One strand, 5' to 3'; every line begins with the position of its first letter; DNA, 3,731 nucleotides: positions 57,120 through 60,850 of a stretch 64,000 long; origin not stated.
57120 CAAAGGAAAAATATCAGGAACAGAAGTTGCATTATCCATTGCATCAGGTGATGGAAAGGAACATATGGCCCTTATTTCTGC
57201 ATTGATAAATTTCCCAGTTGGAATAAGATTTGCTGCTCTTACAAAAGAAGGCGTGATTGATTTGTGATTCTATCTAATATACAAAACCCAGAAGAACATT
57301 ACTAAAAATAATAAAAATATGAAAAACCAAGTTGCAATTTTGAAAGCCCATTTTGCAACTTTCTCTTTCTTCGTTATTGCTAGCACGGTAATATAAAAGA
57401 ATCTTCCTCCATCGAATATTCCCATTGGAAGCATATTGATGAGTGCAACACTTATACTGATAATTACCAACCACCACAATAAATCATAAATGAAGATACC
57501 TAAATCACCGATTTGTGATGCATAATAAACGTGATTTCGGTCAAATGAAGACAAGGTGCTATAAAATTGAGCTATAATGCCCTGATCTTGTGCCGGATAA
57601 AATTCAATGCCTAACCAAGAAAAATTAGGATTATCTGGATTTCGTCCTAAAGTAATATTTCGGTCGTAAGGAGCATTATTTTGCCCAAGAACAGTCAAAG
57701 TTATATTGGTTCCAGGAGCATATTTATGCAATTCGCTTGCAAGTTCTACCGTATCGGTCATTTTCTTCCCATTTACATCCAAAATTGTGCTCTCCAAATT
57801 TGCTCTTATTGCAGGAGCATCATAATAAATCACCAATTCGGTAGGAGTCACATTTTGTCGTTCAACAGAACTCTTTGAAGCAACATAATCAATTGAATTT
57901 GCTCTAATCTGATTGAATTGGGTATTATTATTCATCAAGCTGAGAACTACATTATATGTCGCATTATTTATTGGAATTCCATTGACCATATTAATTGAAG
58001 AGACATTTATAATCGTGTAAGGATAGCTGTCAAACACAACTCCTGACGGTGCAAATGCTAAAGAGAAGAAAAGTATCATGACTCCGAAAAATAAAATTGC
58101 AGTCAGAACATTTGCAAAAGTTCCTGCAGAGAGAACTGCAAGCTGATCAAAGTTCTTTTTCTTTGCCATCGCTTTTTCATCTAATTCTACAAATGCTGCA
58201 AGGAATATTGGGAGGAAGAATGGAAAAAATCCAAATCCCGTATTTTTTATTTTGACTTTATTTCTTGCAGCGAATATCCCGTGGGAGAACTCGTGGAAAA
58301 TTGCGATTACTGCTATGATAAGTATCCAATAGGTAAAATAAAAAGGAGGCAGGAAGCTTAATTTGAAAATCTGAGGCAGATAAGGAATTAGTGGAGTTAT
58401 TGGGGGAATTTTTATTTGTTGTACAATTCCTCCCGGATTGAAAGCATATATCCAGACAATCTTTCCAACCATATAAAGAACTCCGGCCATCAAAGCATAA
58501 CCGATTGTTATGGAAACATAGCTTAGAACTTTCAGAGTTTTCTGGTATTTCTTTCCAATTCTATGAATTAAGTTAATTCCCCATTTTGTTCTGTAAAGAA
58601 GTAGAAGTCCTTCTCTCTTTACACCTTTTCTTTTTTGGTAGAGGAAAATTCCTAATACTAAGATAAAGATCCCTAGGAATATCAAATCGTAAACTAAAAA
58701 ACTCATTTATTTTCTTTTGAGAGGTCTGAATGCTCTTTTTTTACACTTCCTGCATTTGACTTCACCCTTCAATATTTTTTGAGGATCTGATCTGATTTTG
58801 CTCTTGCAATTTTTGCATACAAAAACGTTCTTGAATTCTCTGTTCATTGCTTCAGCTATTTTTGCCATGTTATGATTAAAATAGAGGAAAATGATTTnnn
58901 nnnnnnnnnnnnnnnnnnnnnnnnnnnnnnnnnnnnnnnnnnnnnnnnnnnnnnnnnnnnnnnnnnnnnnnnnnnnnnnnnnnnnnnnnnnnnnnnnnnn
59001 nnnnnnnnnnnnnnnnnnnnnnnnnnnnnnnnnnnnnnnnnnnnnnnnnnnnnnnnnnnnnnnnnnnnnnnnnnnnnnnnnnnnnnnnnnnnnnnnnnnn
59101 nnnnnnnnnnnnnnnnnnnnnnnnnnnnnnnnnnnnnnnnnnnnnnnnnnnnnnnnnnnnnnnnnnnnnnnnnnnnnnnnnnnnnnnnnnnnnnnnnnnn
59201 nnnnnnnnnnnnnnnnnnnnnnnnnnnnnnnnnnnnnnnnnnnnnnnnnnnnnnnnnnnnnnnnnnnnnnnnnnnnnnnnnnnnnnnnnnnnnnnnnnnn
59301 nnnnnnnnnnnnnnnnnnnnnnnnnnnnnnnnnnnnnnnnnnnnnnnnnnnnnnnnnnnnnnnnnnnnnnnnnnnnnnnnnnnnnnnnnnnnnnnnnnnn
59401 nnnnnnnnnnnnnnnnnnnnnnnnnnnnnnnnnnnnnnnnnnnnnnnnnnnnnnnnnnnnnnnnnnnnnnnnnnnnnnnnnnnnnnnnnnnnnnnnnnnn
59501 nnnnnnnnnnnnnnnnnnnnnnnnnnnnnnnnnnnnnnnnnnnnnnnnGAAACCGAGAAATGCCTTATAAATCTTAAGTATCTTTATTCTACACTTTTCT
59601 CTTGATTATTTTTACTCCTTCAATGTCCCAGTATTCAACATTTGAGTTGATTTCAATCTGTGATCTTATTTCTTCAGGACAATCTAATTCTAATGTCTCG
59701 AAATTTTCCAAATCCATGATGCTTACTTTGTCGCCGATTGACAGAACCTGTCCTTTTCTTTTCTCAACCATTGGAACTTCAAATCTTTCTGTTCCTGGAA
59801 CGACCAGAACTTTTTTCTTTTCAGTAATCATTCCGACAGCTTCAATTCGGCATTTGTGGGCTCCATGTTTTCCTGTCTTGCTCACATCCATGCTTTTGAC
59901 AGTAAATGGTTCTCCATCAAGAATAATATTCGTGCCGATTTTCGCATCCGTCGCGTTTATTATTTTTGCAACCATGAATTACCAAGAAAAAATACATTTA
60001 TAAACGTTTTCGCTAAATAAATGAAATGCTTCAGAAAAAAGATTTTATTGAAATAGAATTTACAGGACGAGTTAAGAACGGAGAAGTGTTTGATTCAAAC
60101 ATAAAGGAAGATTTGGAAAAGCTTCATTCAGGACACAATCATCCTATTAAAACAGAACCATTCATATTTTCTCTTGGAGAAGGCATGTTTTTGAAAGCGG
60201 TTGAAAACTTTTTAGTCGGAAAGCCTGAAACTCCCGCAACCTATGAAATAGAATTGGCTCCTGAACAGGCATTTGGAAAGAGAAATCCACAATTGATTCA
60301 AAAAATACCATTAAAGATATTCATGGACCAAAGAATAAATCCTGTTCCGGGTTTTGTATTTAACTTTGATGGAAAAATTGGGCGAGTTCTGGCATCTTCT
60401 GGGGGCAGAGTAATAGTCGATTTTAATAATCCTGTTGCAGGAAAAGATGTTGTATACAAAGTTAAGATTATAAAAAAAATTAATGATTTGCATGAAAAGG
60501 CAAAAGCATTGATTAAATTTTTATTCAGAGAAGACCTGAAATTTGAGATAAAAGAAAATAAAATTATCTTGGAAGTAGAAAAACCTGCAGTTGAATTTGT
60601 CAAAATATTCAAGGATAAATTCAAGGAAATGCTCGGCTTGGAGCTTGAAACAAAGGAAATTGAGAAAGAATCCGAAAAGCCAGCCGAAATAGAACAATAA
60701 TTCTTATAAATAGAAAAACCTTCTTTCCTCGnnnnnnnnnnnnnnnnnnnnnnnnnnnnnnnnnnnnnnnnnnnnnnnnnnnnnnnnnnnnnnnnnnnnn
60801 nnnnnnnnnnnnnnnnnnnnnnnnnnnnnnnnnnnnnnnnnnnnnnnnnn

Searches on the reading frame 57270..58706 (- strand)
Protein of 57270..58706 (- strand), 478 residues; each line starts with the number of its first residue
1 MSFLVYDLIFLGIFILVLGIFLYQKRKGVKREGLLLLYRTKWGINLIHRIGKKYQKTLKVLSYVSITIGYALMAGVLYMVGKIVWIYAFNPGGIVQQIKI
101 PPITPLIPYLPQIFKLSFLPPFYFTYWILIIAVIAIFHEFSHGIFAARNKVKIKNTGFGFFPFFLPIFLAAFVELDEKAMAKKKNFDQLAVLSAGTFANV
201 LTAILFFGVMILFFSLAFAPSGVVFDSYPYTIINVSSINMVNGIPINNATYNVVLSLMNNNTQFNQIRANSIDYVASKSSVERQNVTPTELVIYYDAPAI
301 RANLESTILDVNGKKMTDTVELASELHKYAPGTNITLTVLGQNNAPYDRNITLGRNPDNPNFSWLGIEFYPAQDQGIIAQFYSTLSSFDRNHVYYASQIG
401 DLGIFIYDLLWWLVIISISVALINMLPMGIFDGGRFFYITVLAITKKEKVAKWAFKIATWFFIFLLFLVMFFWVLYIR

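Call 26: search_protein_families(library=pfam, proteins=[window:57270-58706:-], max_evalue=0.001)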
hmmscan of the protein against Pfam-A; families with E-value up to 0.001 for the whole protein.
window:57270-58706:- (478 aa): 1 family
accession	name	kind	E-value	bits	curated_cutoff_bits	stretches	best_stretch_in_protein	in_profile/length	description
PF02163.28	Peptidase_M50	-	1e-23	84.3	27.2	1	127-463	2-219/221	Peptidase family M50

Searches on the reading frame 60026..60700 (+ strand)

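Call 26: search_protein_families(library=pfam, proteins=[window:60026-60700:+], max_evalue=0.001)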
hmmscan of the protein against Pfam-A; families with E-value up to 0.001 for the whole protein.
window:60026-60700:+ (224 aa): 2 families
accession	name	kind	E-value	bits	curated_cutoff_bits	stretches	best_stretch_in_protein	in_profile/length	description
PF22199.2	FKBP26_IF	-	5.2e-12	46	27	1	94-136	3-45/46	FKBP26, IF domain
PF00254.34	FKBP_C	-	1.5e-07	32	21.1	1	3-88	6-76/94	FKBP-type peptidyl-prolyl cis-trans isomerase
